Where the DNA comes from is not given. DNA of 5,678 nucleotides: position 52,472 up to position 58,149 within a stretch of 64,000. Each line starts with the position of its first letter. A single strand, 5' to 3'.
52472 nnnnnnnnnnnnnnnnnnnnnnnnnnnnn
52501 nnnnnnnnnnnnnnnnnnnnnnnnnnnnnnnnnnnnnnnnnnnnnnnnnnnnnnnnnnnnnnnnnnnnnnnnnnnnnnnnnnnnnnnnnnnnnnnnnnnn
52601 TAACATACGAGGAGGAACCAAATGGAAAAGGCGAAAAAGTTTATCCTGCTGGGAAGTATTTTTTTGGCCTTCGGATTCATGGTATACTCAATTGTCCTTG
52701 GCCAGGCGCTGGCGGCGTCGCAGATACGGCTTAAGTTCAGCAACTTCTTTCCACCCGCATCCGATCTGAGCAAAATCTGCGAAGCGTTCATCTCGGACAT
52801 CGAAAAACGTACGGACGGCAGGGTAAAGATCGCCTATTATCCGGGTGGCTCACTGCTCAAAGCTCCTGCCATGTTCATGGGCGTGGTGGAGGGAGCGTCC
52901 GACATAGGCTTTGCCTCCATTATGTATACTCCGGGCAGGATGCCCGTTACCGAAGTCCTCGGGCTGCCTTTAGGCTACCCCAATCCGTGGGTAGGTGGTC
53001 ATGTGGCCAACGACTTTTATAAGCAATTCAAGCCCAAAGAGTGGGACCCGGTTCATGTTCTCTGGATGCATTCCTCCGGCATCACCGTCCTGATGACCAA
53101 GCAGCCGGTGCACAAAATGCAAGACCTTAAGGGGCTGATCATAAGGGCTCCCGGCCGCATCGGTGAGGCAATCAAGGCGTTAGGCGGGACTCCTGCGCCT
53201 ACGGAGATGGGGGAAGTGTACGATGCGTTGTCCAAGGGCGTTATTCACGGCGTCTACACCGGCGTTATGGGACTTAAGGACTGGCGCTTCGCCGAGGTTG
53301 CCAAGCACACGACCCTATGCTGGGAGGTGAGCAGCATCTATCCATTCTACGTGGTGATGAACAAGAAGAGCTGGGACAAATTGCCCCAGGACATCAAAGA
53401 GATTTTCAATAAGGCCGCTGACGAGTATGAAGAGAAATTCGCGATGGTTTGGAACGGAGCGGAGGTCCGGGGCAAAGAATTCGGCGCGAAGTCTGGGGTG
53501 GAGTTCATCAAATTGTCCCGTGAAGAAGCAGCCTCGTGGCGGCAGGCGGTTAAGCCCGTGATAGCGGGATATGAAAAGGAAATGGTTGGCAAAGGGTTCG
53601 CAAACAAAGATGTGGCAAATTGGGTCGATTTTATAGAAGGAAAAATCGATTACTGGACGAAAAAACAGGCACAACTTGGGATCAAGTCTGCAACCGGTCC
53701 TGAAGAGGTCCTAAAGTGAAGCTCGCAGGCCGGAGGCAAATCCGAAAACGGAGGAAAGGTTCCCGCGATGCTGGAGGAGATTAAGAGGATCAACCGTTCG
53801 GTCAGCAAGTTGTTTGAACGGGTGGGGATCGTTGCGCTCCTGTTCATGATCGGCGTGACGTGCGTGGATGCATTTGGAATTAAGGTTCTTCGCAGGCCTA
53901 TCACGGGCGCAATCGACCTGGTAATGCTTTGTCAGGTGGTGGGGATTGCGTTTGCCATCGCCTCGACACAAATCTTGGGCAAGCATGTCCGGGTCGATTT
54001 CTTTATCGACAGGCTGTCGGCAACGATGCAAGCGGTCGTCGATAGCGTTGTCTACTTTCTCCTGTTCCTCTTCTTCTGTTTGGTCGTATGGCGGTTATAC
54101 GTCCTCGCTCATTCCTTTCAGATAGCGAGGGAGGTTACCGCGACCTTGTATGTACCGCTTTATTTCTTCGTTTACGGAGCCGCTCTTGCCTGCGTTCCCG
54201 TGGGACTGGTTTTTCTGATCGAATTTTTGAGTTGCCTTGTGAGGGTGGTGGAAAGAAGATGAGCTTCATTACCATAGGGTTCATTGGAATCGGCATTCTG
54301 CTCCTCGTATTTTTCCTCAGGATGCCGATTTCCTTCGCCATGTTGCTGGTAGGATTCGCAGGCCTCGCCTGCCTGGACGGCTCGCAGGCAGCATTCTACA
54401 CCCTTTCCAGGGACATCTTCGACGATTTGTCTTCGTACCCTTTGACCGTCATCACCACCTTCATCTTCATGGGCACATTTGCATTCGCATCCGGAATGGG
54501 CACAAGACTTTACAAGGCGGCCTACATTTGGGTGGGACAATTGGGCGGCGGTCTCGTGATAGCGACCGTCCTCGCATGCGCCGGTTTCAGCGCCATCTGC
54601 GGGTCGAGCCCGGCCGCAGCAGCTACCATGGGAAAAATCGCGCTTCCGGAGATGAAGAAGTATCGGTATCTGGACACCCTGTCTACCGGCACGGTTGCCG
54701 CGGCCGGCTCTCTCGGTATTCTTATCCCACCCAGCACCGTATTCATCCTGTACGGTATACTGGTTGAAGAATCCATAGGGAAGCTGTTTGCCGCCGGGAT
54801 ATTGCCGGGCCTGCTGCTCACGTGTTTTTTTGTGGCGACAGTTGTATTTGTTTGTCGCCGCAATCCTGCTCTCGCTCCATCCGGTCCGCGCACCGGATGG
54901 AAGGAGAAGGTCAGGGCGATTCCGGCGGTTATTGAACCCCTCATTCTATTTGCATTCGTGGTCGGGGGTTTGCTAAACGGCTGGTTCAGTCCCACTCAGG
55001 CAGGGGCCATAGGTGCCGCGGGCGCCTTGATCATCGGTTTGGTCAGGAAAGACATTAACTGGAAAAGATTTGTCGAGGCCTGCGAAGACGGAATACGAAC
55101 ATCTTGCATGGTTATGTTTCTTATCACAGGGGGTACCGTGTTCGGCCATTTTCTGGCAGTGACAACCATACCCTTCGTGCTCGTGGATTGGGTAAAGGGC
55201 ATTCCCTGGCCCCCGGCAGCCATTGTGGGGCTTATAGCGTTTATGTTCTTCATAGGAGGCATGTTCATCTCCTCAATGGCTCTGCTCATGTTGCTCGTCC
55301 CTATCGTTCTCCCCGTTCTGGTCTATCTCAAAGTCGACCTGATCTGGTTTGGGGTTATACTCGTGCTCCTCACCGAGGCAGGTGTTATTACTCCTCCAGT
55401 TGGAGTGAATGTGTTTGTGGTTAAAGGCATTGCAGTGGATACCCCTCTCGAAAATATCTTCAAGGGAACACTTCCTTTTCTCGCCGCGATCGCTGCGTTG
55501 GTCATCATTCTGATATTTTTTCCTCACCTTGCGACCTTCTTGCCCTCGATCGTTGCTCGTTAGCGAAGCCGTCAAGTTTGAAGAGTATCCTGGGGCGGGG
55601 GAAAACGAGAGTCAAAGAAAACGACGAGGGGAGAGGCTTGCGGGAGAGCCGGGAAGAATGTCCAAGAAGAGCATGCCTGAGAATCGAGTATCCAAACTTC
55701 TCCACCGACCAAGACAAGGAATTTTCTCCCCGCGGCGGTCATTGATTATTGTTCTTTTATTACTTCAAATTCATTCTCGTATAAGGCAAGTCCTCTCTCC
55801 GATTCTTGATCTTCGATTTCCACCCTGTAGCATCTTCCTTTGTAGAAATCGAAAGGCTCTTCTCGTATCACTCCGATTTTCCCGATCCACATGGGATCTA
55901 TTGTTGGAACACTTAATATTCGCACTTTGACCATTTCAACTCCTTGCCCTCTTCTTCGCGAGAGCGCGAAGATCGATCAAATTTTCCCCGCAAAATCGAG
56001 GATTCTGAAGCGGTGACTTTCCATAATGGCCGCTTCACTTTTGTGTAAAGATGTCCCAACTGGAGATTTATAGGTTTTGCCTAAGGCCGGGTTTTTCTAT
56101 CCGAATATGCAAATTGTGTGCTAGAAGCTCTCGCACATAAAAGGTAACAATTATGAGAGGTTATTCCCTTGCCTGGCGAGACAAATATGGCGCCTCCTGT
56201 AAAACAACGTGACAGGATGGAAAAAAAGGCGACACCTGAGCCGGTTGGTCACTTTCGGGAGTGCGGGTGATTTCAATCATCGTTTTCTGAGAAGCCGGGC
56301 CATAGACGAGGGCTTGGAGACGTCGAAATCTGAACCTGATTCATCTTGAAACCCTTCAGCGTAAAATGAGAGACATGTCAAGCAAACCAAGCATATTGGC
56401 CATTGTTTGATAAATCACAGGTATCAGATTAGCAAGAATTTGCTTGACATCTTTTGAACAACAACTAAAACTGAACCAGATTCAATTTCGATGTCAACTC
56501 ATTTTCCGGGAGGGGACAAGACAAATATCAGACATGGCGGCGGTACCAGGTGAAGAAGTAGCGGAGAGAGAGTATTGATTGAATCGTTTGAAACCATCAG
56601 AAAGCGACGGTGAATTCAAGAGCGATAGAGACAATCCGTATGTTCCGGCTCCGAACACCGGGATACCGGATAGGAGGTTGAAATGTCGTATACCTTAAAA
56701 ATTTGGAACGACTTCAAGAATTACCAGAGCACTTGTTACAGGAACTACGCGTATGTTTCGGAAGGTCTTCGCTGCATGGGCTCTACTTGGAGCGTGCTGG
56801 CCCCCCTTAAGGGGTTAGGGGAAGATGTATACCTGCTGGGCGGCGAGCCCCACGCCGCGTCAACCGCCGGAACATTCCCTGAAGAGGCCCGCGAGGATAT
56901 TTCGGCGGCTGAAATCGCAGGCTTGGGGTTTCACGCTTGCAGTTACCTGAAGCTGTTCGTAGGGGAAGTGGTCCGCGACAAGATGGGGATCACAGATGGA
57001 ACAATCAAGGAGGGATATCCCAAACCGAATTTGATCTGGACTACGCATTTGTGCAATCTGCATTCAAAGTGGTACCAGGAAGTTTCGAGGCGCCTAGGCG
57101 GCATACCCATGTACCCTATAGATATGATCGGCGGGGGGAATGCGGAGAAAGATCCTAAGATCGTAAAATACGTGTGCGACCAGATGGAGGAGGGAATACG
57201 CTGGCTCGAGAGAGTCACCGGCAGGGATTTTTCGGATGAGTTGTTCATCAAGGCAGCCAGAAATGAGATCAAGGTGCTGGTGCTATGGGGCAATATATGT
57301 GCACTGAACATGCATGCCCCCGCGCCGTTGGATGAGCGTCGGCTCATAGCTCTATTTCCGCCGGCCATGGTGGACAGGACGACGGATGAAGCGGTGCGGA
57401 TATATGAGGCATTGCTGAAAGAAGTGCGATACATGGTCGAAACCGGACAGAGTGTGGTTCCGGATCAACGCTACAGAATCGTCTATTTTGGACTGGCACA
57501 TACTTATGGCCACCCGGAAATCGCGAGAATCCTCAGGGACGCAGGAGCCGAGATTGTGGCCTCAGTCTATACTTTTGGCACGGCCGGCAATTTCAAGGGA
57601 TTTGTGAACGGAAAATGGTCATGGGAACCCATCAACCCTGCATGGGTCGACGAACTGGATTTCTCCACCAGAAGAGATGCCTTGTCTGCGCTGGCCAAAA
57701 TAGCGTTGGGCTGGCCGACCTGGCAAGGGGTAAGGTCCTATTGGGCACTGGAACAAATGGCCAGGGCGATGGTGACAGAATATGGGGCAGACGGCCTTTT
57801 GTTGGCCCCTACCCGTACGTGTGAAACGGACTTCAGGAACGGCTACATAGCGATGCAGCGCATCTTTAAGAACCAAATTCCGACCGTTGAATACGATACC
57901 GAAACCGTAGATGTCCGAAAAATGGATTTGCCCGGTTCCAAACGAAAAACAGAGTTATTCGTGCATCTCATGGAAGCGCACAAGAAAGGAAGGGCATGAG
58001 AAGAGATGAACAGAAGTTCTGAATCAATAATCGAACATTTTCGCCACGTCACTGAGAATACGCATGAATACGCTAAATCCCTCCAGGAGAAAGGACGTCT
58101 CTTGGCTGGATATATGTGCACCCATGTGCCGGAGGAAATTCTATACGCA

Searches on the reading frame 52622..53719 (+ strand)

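Call 22: search_protein_families(library=ncbifam, proteins=[window:52622-53719:+], max_evalue=0.00001)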
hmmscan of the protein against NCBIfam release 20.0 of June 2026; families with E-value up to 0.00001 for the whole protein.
window:52622-53719:+ (365 aa): 2 families
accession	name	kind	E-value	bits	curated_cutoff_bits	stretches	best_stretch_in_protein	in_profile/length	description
NF037995.1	TRAP_S1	subfamily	2.6e-31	108.9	50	1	38-306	1-271/271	TRAP transporter substrate-binding protein DctP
TIGR00787.1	dctP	subfamily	1.3e-28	100.1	175.05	1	45-272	7-237/257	DctP family TRAP transporter solute-binding subunit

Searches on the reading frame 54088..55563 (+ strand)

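Call 22: search_protein_families(library=ncbifam, proteins=[window:54088-55563:+], max_evalue=0.00001)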
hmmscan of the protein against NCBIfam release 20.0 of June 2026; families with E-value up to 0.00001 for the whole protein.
window:54088-55563:+ (491 aa): 3 families
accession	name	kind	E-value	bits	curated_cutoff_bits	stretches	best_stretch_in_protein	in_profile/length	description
TIGR00786.1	dctM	subfamily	4.9e-96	322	268.45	1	79-486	2-405/405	TRAP transporter large permease subunit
NF011634.1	PRK15060.1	equivalog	3e-40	138.6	800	1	66-482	5-417/425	2,3-diketo-L-gulonate TRAP transporter large permease YiaN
TIGR02123.1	TRAP_fused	subfamily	1.2e-16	60.6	320.65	1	117-476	166-527/615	TRAP transporter fused permease subunit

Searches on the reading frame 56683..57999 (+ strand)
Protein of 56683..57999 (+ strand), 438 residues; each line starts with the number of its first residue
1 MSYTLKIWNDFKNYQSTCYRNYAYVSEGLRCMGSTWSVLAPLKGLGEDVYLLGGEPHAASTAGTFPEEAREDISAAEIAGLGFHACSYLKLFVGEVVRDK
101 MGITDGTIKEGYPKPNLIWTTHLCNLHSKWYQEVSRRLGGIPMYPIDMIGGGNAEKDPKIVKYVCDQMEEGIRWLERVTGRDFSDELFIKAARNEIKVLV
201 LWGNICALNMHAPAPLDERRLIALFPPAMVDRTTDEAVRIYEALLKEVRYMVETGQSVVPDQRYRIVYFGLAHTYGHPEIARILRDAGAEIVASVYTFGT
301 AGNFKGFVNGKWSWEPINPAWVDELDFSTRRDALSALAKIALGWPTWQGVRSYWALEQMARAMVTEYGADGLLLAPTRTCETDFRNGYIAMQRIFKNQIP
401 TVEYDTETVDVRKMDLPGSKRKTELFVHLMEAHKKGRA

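Call 42: search_protein_families(library=ncbifam, proteins=[window:56683-57999:+], max_evalue=1e-8)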
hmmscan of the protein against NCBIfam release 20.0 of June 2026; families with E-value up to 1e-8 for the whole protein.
window:56683-57999:+ (438 aa): 3 families
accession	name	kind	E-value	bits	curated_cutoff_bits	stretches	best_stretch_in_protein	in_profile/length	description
TIGR03191.1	benz_CoA_bzdO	equivalog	3.1e-61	207.9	448.6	1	4-426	5-419/430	benzoyl-CoA reductase, bzd-type, subunit O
NF052455.1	HyiscapDhHadB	equivalog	4.2e-19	68.5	750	1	52-299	49-290/398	(R)-2-hydroxyisocaproyl-CoA dehydratase subunit alpha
TIGR02260.1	benz_CoA_red_B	equivalog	3.9e-12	45.6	486.55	1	73-425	72-408/413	benzoyl-CoA reductase subunit B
